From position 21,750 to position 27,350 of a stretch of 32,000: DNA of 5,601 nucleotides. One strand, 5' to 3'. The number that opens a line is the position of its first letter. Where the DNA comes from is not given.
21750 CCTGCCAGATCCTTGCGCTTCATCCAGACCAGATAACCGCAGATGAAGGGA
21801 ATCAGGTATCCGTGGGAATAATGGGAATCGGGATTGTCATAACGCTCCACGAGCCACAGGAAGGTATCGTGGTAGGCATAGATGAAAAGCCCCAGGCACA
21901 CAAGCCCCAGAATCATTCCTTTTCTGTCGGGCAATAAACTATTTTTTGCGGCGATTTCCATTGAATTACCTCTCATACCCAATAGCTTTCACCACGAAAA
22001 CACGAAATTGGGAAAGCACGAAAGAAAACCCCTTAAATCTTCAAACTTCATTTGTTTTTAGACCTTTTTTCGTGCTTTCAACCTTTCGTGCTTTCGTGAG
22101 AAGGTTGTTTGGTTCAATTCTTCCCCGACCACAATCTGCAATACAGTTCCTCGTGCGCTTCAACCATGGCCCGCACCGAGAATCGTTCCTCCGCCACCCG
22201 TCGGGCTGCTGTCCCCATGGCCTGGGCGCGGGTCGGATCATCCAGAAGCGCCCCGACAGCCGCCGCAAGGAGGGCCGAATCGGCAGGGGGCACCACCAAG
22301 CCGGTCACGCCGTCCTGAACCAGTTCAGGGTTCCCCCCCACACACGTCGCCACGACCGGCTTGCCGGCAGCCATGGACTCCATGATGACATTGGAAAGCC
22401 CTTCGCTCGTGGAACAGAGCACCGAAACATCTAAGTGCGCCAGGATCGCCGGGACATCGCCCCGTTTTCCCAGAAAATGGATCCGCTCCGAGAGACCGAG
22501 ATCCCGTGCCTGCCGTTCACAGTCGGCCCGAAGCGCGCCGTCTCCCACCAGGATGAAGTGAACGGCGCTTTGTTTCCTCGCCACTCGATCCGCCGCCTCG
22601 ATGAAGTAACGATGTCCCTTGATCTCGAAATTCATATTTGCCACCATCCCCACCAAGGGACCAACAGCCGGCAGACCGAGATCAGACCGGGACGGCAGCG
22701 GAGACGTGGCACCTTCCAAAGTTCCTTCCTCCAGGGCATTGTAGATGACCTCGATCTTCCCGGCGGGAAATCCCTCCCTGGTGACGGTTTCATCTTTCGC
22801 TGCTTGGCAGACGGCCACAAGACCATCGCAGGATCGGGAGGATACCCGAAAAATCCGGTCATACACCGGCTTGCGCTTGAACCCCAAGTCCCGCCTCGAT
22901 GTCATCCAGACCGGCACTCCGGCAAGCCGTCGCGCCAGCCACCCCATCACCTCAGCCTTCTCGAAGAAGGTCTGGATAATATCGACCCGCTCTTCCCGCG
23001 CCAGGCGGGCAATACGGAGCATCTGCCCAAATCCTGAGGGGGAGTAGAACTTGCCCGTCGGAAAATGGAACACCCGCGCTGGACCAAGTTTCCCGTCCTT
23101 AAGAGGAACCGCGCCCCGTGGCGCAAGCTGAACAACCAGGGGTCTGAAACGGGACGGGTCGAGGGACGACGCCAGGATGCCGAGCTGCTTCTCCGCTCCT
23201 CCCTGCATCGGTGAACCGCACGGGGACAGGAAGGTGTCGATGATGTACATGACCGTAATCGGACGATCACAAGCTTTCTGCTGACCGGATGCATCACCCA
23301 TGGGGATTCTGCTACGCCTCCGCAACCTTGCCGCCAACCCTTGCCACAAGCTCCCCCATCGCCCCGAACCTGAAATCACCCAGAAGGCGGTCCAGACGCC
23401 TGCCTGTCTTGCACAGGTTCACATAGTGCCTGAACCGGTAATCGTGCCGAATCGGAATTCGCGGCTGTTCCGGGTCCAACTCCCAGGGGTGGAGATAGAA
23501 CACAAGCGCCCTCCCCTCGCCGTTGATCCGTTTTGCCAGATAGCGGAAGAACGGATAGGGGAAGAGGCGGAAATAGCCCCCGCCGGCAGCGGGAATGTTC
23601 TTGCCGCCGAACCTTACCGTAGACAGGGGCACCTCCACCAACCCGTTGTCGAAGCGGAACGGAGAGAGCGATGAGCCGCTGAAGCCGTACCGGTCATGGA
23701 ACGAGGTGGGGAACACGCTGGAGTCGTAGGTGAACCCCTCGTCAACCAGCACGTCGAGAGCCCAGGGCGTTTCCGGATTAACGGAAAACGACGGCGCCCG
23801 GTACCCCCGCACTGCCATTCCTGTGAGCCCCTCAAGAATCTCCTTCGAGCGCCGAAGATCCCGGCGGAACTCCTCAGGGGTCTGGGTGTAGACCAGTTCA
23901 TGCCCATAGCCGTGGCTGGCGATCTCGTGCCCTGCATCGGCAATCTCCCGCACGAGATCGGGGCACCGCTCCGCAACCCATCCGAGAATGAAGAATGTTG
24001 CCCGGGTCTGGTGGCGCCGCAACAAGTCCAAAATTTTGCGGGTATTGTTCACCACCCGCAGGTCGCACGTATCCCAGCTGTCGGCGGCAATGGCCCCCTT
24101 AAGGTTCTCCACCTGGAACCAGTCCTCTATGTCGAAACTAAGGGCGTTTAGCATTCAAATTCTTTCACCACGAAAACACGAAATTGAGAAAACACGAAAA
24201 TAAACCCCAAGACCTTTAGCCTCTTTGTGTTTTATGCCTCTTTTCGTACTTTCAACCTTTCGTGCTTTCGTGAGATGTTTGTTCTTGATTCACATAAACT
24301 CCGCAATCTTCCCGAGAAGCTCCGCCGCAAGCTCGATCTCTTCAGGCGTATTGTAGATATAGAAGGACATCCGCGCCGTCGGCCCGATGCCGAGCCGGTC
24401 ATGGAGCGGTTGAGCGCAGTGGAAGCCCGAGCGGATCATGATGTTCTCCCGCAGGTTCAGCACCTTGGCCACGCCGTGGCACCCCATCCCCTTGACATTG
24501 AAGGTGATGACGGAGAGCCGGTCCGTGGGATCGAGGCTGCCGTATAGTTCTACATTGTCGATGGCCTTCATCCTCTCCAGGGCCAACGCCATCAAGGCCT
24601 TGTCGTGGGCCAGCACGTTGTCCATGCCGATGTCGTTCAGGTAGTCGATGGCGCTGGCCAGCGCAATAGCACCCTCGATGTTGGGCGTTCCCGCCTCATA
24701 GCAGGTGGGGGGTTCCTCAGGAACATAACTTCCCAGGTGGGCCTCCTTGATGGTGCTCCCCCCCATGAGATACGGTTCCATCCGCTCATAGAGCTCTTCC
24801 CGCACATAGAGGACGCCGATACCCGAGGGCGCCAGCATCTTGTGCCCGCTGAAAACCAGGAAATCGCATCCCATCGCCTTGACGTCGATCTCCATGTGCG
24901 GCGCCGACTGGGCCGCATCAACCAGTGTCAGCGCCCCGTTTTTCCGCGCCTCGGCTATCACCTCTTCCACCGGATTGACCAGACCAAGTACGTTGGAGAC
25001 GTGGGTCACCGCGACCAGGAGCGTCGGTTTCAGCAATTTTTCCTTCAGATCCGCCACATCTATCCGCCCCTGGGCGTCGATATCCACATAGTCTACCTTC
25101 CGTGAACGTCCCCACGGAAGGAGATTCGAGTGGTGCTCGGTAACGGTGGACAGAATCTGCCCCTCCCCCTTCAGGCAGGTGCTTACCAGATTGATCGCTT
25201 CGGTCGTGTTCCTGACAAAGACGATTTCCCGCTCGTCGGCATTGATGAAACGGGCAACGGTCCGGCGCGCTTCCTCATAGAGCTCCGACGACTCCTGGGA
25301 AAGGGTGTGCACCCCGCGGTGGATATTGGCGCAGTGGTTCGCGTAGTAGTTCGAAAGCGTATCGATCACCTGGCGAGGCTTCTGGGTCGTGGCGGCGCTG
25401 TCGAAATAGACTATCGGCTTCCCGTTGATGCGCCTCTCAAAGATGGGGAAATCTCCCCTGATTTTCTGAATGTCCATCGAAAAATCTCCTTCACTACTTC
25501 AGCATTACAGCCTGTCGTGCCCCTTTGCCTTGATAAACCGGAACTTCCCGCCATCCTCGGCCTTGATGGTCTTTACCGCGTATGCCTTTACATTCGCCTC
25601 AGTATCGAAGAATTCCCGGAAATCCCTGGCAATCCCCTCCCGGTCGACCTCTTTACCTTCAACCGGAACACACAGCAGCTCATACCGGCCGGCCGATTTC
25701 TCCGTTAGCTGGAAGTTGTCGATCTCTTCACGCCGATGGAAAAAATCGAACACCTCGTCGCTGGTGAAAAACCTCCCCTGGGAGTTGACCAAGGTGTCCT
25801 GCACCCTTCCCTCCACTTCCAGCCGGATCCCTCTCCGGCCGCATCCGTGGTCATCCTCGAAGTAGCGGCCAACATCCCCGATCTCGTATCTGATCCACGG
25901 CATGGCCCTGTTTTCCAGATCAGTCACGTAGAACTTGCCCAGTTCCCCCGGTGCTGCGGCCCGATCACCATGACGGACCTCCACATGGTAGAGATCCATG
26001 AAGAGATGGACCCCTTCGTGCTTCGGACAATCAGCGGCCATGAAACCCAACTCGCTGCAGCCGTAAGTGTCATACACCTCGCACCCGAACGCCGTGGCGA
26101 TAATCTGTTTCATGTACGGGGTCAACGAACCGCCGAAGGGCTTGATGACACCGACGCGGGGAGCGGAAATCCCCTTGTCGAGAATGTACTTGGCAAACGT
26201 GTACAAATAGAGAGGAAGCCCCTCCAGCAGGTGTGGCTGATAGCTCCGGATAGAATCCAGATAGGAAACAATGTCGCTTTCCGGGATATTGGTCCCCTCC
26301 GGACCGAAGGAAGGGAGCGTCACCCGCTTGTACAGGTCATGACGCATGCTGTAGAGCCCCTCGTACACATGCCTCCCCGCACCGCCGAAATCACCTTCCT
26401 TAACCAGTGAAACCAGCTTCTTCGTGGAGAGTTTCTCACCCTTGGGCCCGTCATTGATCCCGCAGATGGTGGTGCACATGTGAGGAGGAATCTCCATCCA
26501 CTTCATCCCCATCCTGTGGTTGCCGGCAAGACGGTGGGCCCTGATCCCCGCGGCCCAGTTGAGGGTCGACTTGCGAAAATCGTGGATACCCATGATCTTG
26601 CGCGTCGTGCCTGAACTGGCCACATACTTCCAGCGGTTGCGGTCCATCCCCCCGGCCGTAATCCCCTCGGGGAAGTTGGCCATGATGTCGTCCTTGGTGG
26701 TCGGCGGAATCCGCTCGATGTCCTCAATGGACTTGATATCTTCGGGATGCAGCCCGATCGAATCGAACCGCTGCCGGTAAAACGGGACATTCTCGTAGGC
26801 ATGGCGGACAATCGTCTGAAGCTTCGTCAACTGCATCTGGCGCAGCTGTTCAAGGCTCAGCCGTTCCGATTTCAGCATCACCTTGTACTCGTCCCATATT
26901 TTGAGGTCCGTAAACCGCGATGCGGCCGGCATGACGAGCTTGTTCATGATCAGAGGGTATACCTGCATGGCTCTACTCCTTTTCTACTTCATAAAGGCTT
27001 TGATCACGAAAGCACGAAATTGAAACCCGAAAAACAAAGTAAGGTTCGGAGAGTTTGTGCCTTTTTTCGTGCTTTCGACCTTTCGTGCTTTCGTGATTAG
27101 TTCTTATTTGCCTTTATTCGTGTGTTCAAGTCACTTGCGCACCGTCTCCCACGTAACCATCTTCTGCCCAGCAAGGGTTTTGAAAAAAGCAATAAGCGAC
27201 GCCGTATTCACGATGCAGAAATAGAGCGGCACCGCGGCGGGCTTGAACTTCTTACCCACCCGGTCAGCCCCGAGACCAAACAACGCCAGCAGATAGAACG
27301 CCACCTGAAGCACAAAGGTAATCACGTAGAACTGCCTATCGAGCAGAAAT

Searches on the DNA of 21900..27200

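Call 17: search_rna_families(source=window, start=21900, end=27200, threshold=evalue, max_evalue=10, show_alignments=3)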
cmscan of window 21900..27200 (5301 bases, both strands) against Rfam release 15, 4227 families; matches with E-value up to 10: 11.
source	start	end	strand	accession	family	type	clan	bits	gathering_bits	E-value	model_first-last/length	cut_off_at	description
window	22015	22092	-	RF00353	snoR31_Z110_Z27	Gene; snRNA; snoRNA; CD-box;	-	23.8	45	6.9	1-97/97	no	Small nucleolar RNA snoR31/Z110/Z27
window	25423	25479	-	RF04325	Pestivirus-3UTR-SLIII-scrofae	Gene; sRNA;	CL00151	22.1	85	0.6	1-66/66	no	Pestivirus 3' UTR SLIII P. scrofae Atypical porcine pestivirus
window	24150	24202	-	RF03477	MIR862_2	Gene; miRNA;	-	21.7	71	1.2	1-90/90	no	MIR862_2 microRNA precursor family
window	21987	22096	-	RF01461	rli24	Gene; sRNA;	-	21.2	100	1.6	1-158/158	no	Listeria sRNA rli22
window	22262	22289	-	RF01333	CRISPR-DR20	Gene; CRISPR;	-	18.5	42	4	1-36/36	no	CRISPR RNA direct repeat element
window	22000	22091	+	RF03598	MIR6024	Gene; miRNA;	-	18.3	72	5.7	1-99/99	no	MIR6024 microRNA precursor family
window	26427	26497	+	RF03811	mir-1896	Gene; miRNA;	-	17.7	100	9.5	1-81/81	no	mir-1896 microRNA precursor family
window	24544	24672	+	RF01754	radC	Cis-reg;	-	17.6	40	3.7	1-149/149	no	radC RNA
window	23361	23400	+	RF01843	neisseria_FSE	Cis-reg; frameshift_element;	-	17.4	50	4.9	1-40/40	no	neiserria ribosomal frameshift element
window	23101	23150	+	RF01323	CRISPR-DR10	Gene; CRISPR;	-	17.1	39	5.3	1-37/37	no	CRISPR RNA direct repeat element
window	23449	23467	+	RF03139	S4-Bacteroidia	Cis-reg; leader;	CL00119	16.2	34.7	8.4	1-34/34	no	S4-Bacteroidia ribosomal protein leader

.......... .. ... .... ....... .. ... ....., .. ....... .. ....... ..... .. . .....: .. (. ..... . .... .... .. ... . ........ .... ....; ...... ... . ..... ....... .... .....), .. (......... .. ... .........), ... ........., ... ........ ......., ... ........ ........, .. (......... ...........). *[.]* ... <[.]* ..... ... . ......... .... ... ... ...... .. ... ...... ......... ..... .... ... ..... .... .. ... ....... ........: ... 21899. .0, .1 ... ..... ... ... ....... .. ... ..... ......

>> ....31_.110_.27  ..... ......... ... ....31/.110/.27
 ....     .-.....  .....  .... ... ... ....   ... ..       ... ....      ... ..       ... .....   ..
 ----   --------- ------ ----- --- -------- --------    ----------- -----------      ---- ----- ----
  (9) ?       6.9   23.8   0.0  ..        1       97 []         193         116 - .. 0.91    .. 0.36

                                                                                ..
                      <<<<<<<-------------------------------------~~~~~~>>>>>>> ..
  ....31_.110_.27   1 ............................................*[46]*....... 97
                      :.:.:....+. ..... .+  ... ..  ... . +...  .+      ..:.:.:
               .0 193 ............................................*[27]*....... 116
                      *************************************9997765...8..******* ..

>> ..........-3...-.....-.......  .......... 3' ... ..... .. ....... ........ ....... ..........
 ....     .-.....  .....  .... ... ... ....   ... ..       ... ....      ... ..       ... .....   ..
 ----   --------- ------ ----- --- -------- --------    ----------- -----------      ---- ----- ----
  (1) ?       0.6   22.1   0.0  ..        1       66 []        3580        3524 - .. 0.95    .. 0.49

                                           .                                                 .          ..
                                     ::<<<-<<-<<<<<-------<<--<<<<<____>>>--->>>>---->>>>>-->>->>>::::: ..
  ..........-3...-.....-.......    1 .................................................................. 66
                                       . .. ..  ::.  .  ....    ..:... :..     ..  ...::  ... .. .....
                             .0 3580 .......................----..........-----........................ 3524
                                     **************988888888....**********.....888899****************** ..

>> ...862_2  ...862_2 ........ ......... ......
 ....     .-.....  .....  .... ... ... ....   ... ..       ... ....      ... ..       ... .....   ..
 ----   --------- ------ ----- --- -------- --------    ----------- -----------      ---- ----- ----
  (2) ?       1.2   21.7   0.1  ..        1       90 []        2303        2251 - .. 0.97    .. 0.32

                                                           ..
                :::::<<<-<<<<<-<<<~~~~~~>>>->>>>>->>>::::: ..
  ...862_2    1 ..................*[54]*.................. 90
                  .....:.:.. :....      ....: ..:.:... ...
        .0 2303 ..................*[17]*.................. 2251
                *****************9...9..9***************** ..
